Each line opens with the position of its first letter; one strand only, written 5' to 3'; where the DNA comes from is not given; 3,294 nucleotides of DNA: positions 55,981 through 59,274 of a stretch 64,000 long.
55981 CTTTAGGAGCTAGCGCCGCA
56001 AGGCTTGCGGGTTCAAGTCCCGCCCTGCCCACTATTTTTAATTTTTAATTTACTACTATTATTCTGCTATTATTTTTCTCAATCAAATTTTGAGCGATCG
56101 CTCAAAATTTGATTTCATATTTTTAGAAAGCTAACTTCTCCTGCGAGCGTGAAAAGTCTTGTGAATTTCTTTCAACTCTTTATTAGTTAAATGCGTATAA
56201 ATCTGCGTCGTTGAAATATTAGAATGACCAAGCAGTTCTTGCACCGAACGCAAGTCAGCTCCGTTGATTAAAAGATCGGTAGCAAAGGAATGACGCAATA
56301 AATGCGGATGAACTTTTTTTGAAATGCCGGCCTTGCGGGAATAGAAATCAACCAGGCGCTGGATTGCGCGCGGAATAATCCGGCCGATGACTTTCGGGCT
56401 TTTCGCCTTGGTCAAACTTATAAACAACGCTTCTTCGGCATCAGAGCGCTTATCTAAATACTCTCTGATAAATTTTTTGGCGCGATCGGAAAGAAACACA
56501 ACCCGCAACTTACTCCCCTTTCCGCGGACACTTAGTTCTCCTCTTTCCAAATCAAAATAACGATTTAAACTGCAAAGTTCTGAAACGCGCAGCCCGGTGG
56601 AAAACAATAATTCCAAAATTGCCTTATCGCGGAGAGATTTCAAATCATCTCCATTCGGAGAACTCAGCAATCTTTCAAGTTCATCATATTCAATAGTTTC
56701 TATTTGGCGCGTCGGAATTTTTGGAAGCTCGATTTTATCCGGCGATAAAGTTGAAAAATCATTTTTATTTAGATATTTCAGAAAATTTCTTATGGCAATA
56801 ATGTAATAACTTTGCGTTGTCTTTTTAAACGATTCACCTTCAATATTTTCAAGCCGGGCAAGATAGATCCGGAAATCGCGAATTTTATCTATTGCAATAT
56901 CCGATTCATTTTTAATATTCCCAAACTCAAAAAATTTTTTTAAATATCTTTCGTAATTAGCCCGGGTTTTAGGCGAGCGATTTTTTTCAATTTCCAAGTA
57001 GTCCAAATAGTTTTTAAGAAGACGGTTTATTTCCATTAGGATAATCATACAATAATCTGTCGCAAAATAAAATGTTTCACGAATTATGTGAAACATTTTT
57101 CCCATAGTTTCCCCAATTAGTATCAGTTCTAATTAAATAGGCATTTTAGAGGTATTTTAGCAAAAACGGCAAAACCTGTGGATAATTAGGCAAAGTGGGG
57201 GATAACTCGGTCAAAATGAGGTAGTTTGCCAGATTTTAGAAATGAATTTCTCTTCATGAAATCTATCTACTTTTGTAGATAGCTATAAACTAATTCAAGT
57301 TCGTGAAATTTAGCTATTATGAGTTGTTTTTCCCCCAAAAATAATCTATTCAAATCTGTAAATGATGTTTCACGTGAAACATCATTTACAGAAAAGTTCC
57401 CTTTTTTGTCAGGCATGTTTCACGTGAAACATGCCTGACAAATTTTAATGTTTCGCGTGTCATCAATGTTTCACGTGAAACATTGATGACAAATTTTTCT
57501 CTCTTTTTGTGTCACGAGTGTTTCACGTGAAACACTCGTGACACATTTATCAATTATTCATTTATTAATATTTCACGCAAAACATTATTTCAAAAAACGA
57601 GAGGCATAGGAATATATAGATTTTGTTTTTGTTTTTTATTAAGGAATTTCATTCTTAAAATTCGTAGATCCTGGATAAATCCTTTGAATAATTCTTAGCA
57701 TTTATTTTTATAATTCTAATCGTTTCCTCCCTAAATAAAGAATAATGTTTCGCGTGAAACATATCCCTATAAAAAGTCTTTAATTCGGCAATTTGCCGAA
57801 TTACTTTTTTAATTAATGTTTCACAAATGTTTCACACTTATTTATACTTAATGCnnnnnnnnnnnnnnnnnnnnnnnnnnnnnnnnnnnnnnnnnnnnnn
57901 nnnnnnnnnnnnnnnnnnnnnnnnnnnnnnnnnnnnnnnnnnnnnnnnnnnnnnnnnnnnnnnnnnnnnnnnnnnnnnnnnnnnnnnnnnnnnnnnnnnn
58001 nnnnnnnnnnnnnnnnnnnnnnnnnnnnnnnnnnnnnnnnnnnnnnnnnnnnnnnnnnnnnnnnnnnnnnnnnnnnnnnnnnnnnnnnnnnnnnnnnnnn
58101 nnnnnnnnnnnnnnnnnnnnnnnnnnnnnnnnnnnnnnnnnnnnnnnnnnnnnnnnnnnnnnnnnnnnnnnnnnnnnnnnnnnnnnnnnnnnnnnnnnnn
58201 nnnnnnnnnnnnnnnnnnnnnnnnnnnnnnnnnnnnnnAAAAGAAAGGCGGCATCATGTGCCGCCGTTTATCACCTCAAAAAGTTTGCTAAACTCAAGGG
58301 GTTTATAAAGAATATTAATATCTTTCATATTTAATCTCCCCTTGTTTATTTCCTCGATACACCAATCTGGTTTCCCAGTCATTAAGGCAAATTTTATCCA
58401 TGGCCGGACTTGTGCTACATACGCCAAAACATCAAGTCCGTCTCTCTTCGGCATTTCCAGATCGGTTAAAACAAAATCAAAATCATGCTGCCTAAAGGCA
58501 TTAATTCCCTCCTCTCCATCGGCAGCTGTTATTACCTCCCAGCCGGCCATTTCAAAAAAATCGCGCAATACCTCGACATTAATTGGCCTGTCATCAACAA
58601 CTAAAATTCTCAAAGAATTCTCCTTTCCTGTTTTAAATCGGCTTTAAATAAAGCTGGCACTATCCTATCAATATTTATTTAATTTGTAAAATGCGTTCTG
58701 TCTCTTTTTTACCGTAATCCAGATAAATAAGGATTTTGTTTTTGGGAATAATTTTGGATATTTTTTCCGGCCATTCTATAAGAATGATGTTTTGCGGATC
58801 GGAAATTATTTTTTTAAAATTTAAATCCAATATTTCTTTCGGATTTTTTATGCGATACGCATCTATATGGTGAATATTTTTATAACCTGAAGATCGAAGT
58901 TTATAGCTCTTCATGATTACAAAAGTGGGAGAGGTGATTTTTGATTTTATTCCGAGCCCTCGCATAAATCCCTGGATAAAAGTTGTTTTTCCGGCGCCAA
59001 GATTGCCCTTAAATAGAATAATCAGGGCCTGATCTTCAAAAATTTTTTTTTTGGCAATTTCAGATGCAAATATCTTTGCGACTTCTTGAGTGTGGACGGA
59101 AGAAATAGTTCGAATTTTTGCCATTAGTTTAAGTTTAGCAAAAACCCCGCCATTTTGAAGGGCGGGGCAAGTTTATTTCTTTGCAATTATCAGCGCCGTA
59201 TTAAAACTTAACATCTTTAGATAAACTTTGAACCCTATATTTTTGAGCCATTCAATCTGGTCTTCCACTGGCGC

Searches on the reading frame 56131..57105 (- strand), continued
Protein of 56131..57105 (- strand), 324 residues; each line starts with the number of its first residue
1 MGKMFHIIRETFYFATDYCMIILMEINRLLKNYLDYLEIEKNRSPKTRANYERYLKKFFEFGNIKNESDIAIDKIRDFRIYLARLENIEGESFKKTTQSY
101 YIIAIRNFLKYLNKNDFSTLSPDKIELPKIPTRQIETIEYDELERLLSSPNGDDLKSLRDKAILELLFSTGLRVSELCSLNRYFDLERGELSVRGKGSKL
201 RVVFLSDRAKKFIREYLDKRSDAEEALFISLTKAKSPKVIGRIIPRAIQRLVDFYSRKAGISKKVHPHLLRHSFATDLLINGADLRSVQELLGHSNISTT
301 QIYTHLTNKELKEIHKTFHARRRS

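Call 57: search_solved_structures(query=L142:1214-2263:+, show_alignments=4, max_evalue=1e-10)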
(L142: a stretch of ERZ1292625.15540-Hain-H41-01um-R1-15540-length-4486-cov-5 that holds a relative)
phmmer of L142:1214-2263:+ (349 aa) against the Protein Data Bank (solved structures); distinct sequences matched with E-value up to 1e-10: 13.
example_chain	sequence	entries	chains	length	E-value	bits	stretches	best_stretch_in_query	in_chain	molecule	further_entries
6sdk_A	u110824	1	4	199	5.4e-44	154.2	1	87-287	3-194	Stage 0 sporulation protein J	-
7bnk_A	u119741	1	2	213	1.2e-43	153.1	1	88-294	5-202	ParB family protein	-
7nfu_A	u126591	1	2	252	1.6e-43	152.6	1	81-306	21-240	Nucleoid occlusion protein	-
7ng0_A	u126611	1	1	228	7.2e-43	150.5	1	89-307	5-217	Nucleoid occlusion protein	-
7o0n_A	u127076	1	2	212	8e-43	150.4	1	88-294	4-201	ParB family protein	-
7bnr_A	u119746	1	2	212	8.2e-43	150.3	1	88-294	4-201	ParB family protein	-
1vz0_A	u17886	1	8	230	1e-42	150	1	89-283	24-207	Chromosome-partitioning protein Spo0J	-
7ol9_A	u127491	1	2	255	1e-40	143.5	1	83-307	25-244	Nucleoid occlusion protein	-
6t1f_A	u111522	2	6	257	1e-39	140.2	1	91-284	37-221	Chromosome-partitioning protein ParB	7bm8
4umk_A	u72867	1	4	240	2e-39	139.2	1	86-286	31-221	PROBABLE CHROMOSOME-PARTITIONING PROTEIN PARB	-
6y93_A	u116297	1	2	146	2.2e-21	79.9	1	179-307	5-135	Nucleoid occlusion protein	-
6s6h_A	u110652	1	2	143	7e-18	68.4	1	179-284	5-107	Chromosome-partitioning protein ParB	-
8qa8_A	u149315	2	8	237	2.3e-15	60.2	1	78-250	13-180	Transcriptional repressor protein KorB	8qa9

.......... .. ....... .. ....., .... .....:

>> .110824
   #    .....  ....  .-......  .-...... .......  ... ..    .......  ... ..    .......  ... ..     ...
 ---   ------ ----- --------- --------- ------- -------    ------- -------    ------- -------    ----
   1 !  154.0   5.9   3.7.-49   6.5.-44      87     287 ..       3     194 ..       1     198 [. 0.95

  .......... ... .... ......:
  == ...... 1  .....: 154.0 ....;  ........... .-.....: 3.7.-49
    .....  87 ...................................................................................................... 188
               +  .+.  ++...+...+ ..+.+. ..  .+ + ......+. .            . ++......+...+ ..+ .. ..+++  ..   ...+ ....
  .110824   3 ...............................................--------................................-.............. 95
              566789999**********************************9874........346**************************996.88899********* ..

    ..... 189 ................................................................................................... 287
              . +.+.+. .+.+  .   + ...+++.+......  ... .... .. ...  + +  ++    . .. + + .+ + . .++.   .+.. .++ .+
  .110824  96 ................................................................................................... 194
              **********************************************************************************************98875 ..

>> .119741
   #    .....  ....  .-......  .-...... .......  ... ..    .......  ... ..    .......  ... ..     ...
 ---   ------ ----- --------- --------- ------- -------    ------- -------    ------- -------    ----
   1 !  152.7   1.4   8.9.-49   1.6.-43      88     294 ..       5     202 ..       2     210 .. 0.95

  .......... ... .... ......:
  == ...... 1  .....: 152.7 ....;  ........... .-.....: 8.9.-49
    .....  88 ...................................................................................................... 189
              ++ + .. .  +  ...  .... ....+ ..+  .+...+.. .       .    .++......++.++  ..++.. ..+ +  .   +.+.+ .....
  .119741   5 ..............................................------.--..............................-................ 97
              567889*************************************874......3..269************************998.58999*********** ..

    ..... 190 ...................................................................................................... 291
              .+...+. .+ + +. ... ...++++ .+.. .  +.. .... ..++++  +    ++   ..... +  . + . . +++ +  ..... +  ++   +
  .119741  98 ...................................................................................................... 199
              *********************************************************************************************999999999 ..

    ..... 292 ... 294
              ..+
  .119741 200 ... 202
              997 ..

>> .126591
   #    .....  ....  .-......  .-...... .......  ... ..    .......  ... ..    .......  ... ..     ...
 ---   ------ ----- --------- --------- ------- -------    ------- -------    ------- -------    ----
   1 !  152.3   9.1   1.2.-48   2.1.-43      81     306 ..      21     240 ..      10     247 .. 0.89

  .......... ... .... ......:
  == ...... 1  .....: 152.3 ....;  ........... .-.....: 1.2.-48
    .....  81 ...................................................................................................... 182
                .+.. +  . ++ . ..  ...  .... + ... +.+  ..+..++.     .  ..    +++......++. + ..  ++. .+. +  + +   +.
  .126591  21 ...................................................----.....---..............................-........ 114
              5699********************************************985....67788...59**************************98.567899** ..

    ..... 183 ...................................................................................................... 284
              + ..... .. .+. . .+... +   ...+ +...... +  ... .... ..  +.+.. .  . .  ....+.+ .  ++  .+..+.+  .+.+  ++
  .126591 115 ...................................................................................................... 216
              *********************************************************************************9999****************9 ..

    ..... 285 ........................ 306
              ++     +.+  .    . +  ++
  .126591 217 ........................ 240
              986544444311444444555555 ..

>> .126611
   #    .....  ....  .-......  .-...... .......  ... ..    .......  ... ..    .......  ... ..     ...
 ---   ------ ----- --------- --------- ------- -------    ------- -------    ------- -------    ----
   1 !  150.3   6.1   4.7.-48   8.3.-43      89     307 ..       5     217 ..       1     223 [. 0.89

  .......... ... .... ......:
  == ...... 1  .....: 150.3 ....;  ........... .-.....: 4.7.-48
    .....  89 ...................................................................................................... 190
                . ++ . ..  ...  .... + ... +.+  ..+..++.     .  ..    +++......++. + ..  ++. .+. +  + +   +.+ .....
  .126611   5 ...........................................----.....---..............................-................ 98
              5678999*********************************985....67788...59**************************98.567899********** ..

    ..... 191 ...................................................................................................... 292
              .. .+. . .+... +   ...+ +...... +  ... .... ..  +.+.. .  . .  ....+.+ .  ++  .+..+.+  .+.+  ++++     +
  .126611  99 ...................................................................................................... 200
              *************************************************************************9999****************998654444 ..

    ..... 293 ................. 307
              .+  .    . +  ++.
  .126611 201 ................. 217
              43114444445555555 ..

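Call 70: search_protein_families(library=pfam, proteins=[L204:15047-16543:-, L204:17278-17808:-, L204:13202-14026:+, L204:18681-19427:+, L204:18084-18473:+, L204:16813-17151:-, L162:4298-4768:+, L162:5178-5669:+, L162:3055-3738:-, L162:1637-2848:-], max_evalue=0.001)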
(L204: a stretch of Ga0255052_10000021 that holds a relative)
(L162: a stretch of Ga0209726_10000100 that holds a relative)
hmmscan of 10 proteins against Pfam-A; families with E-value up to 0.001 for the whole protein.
L204:15047-16543:- (498 aa): 4 families
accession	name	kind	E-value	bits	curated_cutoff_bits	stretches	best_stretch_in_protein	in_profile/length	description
PF01743.26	PolyA_pol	-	1.5e-36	125.9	23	1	32-157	1-125/126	Poly A polymerase head domain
PF12627.12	PolyA_pol_RNAbd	-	1.7e-17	63.4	22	1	185-245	1-61/64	Probable RNA and SrmB- binding site of polymerase A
PF01966.28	HD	-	1.8e-13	51.2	22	1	260-352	1-102/116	HD domain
PF13735.12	tRNA_NucTran2_2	-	8.5e-07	29.5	27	1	412-455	103-146/149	tRNA nucleotidyltransferase domain 2 putative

L204:17278-17808:- (176 aa): 0 families

L204:13202-14026:+ (274 aa): 1 family
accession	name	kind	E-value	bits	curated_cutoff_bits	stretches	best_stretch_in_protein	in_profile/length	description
PF03372.29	Exo_endo_phos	-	2e-29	103.3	24.5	1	23-267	1-225/225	Endonuclease/Exonuclease/phosphatase family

L204:18681-19427:+ (248 aa): 3 families
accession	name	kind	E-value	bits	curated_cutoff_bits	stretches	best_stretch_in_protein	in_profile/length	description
PF12146.15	Hydrolase_4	-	1.9e-05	24.6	27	0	42-153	22-129/239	Serine aminopeptidase, S33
PF00326.27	Peptidase_S9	-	0.00057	19.9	22.6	1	46-214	9-169/213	Prolyl oligopeptidase family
PF12697.13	Abhydrolase_6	-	0.00091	20.4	26.3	0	46-143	22-103/217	Alpha/beta hydrolase family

L204:18084-18473:+ (129 aa): 2 families
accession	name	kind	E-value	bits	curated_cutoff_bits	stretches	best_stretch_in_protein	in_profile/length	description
PF02021.23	UPF0102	-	1.8e-15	57.5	23.6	1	15-110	1-80/80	Uncharacterised protein family UPF0102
PF08378.17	NERD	-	8.6e-05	23.5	22.1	0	12-61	2-58/111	Nuclease-related domain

L204:16813-17151:- (112 aa): 0 families

L162:4298-4768:+ (156 aa): 1 family
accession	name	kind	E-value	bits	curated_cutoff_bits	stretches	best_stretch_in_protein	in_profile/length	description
PF00961.24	LAGLIDADG_1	-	9.5e-14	52.6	23.1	1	10-125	2-100/102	LAGLIDADG endonuclease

L162:5178-5669:+ (163 aa): 0 families

L162:3055-3738:- (227 aa): 1 family
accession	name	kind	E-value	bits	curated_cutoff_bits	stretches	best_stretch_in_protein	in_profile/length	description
PF02698.23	DUF218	-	1.5e-05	25.3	27.6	1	54-173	14-110/133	DUF218 domain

L162:1637-2848:- (403 aa): 5 families
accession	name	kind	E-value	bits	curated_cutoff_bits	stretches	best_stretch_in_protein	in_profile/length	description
PF08529.16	NusA_N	-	1.4e-31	109.6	23.8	1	7-157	2-119/119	NusA N-terminal domain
PF13184.12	KH_5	-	8.8e-28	96.7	27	1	262-330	1-69/69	NusA-like KH domain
PF00575.29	S1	-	5.4e-05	23.9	22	1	166-223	3-67/74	S1 RNA binding domain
PF00013.35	KH_1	-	0.00015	21.9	21.5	1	337-385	3-49/66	KH domain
PF23095.1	KH_NusA_C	-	0.00034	21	34.2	1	341-370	6-35/59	Transcription termination/antitermination protein NusA, KH domain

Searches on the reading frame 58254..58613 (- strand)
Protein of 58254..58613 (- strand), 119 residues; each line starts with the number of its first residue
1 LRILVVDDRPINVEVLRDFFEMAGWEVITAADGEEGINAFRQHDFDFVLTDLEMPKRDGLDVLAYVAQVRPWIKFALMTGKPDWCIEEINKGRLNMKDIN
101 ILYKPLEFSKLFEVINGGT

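Call 9: search_protein_families(library=pfam, proteins=[window:58254-58613:-], max_evalue=0.01)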
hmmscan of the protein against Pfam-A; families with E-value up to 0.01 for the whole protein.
window:58254-58613:- (119 aa): 1 family
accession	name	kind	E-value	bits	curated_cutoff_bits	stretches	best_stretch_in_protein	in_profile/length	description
PF00072.30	Response_reg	-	4.4e-19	69.1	30.2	1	3-115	1-110/111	Response regulator receiver domain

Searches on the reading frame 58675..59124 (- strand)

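Call 9: search_protein_families(library=pfam, proteins=[window:58675-59124:-], max_evalue=0.01)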
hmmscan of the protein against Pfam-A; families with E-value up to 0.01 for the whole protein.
window:58675-59124:- (149 aa): 1 family
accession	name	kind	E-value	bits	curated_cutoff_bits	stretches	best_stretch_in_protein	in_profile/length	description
PF02367.23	TsaE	-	8.6e-35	119.9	26.6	1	11-141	6-124/128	Threonylcarbamoyl adenosine biosynthesis protein TsaE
